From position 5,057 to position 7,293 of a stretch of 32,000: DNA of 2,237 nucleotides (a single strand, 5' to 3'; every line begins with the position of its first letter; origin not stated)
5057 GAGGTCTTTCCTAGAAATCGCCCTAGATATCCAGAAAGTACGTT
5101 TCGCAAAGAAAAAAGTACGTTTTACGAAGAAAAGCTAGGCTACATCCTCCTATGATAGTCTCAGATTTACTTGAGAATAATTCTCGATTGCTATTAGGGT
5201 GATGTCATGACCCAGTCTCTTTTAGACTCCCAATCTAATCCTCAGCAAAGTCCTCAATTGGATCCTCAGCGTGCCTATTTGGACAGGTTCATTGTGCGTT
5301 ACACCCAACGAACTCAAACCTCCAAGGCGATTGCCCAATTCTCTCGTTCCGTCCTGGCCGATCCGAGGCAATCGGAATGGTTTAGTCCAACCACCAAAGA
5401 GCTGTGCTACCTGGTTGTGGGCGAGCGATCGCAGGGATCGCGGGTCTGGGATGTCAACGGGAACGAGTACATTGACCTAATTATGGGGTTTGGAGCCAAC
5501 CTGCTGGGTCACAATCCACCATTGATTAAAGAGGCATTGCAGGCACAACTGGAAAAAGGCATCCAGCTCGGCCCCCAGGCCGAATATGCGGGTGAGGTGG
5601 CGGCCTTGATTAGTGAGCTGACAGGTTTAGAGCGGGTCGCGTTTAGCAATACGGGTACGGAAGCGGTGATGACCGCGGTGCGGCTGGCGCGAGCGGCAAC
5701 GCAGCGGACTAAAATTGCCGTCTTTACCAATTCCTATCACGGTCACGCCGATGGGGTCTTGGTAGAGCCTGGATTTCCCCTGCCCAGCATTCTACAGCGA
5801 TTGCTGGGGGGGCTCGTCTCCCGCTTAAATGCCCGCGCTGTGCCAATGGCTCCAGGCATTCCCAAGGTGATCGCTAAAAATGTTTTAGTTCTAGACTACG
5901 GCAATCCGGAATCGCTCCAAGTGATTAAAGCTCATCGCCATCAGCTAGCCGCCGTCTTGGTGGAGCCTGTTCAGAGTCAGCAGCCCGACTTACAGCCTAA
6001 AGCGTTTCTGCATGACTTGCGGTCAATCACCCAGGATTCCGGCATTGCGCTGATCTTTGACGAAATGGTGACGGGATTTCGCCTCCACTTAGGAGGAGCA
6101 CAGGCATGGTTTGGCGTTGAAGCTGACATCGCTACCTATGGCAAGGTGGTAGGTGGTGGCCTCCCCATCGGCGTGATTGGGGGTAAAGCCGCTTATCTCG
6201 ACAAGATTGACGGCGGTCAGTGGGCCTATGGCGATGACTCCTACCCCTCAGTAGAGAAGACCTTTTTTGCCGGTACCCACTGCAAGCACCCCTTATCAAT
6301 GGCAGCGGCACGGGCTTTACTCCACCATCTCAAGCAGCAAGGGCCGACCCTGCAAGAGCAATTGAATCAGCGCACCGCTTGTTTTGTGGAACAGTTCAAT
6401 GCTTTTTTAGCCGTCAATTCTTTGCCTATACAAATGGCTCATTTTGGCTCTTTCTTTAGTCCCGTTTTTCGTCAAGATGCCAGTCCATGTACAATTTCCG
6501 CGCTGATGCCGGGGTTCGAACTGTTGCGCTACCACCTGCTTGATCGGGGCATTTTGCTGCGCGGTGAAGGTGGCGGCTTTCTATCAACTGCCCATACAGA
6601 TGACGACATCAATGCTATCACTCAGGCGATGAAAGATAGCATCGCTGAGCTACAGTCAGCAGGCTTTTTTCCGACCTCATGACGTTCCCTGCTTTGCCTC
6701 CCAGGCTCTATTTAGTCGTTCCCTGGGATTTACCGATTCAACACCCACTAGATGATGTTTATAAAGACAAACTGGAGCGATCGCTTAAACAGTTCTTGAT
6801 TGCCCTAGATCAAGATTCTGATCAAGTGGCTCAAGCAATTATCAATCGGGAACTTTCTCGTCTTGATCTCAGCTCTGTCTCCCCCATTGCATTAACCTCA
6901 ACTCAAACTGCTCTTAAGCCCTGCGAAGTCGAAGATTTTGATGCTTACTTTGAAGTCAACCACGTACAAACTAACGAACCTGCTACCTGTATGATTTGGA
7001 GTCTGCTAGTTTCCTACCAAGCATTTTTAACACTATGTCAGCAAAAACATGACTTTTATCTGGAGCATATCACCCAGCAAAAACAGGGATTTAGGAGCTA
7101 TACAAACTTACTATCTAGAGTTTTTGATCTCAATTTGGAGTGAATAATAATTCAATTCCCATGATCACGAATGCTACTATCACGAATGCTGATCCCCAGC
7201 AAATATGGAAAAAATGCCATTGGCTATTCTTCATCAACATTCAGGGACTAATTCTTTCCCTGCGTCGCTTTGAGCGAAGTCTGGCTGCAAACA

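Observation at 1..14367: Salicylate-primed NRPS cluster with reductase / transaminase / methyltransferase release logic (possible anachelin-like or new siderophore pathway)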

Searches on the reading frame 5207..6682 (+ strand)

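Call 5: search_protein_families(library=pfam, proteins=[window:5207-6682:+])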
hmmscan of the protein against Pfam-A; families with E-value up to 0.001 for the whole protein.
window:5207-6682:+ (491 aa): 1 family
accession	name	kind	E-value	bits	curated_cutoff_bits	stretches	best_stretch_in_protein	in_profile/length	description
PF00202.27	Aminotran_3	-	1.4e-50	172.6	30.5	1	69-451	10-371/403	Aminotransferase class-III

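Call 6: search_protein_families(library=ncbifam, proteins=[window:5207-6682:+])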
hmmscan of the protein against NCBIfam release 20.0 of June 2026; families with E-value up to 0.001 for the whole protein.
window:5207-6682:+ (491 aa): 69 families (the best 25 are shown)
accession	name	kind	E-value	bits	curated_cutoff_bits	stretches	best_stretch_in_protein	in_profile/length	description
NF000818.0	PRK00062.1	subfamily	1.7e-85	287.3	398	1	73-482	39-427/429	glutamate-1-semialdehyde 2,1-aminomutase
TIGR00713.1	hemL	equivalog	2.1e-79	267.1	527.3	1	73-481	35-422/423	glutamate-1-semialdehyde 2,1-aminomutase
NF009055.0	PRK12389.1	equivalog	3.4e-70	236.8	637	1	70-483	37-429/431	glutamate-1-semialdehyde 2,1-aminomutase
NF041362.1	GntE_guanitoxin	equivalog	4.3e-61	206.8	525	1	73-469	39-423/426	guanitoxin biosynthesis PLP-dependent transaminase GntE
NF004856.0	PRK06209.1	equivalog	7.3e-51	173.1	486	2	212-480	162-414/450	glutamate-1-semialdehyde 2,1-aminomutase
NF001864.0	PRK00615.1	equivalog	3.2e-48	164.4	706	1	76-481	43-428/433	glutamate-1-semialdehyde aminotransferase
TIGR00707.1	argD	subfamily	4.4e-41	141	410.05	2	72-182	13-130/381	acetylornithine/succinylornithine family transaminase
NF005453.0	PRK07046.1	subfamily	1.4e-38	132.6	425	1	24-483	15-452/453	transaminase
NF005993.0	PRK08117.1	subfamily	4.6e-35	121.1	574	1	55-378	12-326/433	aspartate aminotransferase family protein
NF004426.0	PRK05769.1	equivalog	5.2e-35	121.1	552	2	54-185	23-159/441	acetyl ornithine aminotransferase family protein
NF002874.0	PRK03244.1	equivalog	1.8e-33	115.9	457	2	73-185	30-146/399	acetylornithine transaminase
NF042418.1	LysJ_Th_th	equivalog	2.9e-33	115.3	700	2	71-184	21-138/386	[LysW]-aminoadipate semialdehyde transaminase LysJ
NF045491.1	LysJ_Sulfobales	equivalog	6.9e-33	114.1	700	2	74-185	16-131/386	[LysW]-aminoadipate semialdehyde/glutamate semialdehyde transaminase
NF002797.0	PRK02936.1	equivalog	6.9e-33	113.9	496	2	74-181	17-126/385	acetylornithine transaminase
NF053554.1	prodigi_MAP_PigE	equivalog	1.4e-32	113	850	1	71-388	403-705/837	prodigiosin MAP biosynthesis aminotransferase PigE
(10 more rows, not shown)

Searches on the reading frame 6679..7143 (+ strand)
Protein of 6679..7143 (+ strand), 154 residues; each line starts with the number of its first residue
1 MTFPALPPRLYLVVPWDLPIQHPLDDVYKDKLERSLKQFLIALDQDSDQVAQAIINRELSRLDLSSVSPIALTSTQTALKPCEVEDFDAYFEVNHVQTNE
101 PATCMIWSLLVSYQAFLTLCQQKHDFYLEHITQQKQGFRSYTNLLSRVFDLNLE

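Call 5: search_protein_families(library=pfam, proteins=[window:6679-7143:+])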
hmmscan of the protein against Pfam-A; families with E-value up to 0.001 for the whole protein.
window:6679-7143:+ (154 aa): 0 families

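Call 6: search_protein_families(library=ncbifam, proteins=[window:6679-7143:+])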
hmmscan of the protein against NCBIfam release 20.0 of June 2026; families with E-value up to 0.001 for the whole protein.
window:6679-7143:+ (154 aa): 0 families

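Call 29: search_solved_structures(query=window:6679-7143:+, max_evalue=10, show_alignments=2)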
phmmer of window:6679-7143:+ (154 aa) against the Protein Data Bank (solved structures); distinct sequences matched with E-value up to 10: 0.

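Call 39: search_protein_representatives(protein=window:6679-7143:+)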
Query: 154 residues. Proteins with E-value up to 0.001 (for the whole library): 121; up to 1e-10: 59; up to 1e-30: 4. The best 121 are listed.
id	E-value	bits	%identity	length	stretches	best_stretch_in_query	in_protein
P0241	1.4e-48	181.2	56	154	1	1-154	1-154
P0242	2.4e-46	174.0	56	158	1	1-154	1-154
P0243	3.7e-39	150.7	51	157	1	1-154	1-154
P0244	6.3e-32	127.2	44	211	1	7-153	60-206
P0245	3.3e-30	121.6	42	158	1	1-154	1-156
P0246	5.8e-27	111.1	44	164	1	6-153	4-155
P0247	1.2e-26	110.1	42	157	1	10-153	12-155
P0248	2.1e-26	109.3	46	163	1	9-154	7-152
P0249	1.7e-25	106.3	41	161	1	10-152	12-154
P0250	4.3e-25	105.0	40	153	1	9-152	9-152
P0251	5.7e-25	104.6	41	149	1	10-154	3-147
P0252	1.0e-24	103.8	42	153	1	8-152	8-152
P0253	4.4e-24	101.7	40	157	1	9-153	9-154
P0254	7.9e-24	100.9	44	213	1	5-151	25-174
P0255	1.6e-23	99.9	40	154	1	9-153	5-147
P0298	4.0e-11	59.7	32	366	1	8-153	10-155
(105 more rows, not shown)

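Call 41: search_solved_structures(query=P0298, max_evalue=0.01, show_alignments=1)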
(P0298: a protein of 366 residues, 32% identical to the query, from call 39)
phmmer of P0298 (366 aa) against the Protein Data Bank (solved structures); distinct sequences matched with E-value up to 0.01: 1.
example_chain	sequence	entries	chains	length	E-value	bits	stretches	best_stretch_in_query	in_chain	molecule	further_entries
6vdp_A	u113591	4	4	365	1.9e-05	27.5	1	188-347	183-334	3-methyl-L-tyrosine peroxygenase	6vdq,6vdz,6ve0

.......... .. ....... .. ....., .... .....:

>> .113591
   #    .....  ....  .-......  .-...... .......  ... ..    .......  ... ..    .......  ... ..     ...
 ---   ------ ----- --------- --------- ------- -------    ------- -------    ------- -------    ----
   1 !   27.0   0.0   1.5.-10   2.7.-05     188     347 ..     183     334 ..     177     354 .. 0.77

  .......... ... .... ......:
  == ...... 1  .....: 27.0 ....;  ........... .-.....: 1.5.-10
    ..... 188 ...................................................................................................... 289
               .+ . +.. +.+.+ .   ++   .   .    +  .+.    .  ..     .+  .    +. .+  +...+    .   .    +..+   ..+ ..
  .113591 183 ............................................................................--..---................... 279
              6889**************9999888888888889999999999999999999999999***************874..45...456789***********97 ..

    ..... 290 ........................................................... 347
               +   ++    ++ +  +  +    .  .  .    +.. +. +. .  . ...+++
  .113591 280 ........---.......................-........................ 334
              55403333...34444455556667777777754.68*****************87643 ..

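Call 58: search_solved_structures(query=A1, max_evalue=10, show_alignments=1)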
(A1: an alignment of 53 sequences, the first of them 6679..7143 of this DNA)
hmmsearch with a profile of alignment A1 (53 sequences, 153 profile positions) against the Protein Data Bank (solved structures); distinct sequences matched with E-value up to 10: 10.
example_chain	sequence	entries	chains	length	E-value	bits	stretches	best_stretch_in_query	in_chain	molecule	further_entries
3viq_B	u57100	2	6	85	0.023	17.7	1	15-88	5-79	Mating-type switching protein swi5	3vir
2maj_A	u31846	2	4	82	0.077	16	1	19-76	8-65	Stromal interaction molecule 1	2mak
6es5_B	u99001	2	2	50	0.099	15.7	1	32-73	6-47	NCBD | Nuclear co-activator binding domain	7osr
5j0h_A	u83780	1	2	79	0.11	15.6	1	26-82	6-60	Design construct 2L6HC3_13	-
9t0z_T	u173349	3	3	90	0.15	15.1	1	22-79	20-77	Small ribosomal subunit protein bS20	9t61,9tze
8g4k_A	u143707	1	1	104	0.65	13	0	25-62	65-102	5HCS_TGFBR2_1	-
8hdv_A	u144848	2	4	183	0.65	13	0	11-51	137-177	De novo design cavitated protein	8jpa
1m5z_A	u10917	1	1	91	0.8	12.7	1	83-118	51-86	AMPA receptor interacting protein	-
8gac_A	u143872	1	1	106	1.1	12.3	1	23-57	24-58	CTLA-4 binder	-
9k7u_A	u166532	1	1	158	5.7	10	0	27-62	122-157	Heter-Zn2-HEHE-22A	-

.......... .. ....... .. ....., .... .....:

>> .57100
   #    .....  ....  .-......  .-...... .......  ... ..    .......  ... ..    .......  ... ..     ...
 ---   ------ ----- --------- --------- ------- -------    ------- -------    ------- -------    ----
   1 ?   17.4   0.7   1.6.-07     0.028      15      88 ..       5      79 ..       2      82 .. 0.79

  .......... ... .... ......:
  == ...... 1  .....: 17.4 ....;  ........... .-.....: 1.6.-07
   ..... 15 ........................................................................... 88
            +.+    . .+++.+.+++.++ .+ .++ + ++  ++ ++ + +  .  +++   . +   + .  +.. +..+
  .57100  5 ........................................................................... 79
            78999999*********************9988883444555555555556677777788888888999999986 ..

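Call 63: predict_structure(alignment_id=A1)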
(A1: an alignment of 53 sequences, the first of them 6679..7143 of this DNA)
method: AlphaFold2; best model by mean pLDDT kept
length: 154 residues; sequences in the alignment: 53
mean_pLDDT: 92.6   pTM: 0.87
mean pLDDT of the five models: 92.6, 90.9, 90.8, 89.2, 89.0
residues with pLDDT >= 90: 124; 70-90: 26; 50-70: 2; < 50: 2
segments of 3 or more residues with pLDDT < 50: none
pLDDT, mean of each block of 10 residues (from residue 1): 70 89 92 98 96 97 94 90 94 94 97 95 88 98 97 94
secondary structure, 60 per line:
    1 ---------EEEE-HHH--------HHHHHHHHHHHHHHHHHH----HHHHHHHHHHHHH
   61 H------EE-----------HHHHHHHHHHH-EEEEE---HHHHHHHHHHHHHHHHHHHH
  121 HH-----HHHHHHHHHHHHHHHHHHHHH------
elements in order: E10-13 H26-43 H48-61 H81-91 E93-97 H101-122 H128-148

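Call 65: fold_search(model_id=the predicted structure, library=pdb)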
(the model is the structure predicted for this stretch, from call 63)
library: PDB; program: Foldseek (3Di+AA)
matches with E <= 10: 241; with E <= 0.001: 0
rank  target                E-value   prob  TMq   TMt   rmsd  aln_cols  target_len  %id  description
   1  6vdq                  5.5e-02  1.00  0.64  0.35   4.0       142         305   14  Crystal structure of SfmD (released 2021-03-10)
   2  6vdp                  1.8e-01  0.97  0.51  0.28   3.9       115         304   14  Crystal structure of SfmD truncated variant (released 2021-03-10)
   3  6vdz                  3.2e-01  0.91  0.61  0.34   4.0       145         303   14  Crystal structure of reduced SfmD by soaking with sodium hydrosulfite (released 2021-03-10)
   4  5jpn_B                8.4e-01  0.08  0.20  0.06  11.9       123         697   19  Structure of human complement C4 rebuilt using iMDFF (released 2016-08-10)
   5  3lcn_B                1.2e+00  0.11  0.24  0.34  13.8       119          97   11  Nab2:Gfd1 complex (released 2010-05-12)
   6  6jee                  1.6e+00  0.03  0.14  0.13  17.0       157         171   12  Crystal structure of apo-L161C/L165C-Fr (released 2019-12-11)
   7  9k8d_B                1.7e+00  0.10  0.20  0.34  12.9       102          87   11  Cryo-EM structure of C3 symmetric interface of designed zinc-induced tetrahedron Cage-t32-Zn1-HEHE-34 (released 2025-10-29)
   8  8sji_B                1.8e+00  0.30  0.39  0.52   7.8       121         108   10  Apo Structure of Computationally Designed Homotrimer TP1 (released 2023-07-05)
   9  8hcr_G                1.8e+00  0.11  0.34  0.29   9.6       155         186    9  Cryo-EM structure of the Mycobacterium tuberculosis cytochrome bcc:aa3 supercomplex and a novel inhibitor targeting su (released 2023-05-03)
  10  7vio                  1.8e+00  0.03  0.14  0.13  17.4       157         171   11  Crystal structure of recombinant horse spleen apo-R168H/L169C-Fr (released 2022-06-08)
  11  8h8n                  2.0e+00  0.03  0.14  0.13  16.3       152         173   11  Crystal structure of apo-R52Y/E56Y/R59Y/E63Y-rHLFr (released 2023-10-04)
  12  8h8o                  2.0e+00  0.02  0.12  0.12  16.9       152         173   10  Crystal structure of apo-R52W/E56W/R59W/E63W-rHLFr (released 2023-10-04)
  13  3qvy_A                2.1e+00  0.25  0.39  0.53   8.0       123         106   10  Crystal structure of the Zn-RIDC1 complex stabilized by BMOE crosslinks (released 2011-06-22)
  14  2ovj                  2.1e+00  0.07  0.22  0.18  13.7       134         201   15  The crystal structure of the human Rac GTPase activating protein 1 (RACGAP1) MgcRacGAP. (released 2007-02-27)
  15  1h96                  2.1e+00  0.03  0.16  0.15  18.2       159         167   13  recombinant mouse L-chain ferritin (released 2001-03-06)
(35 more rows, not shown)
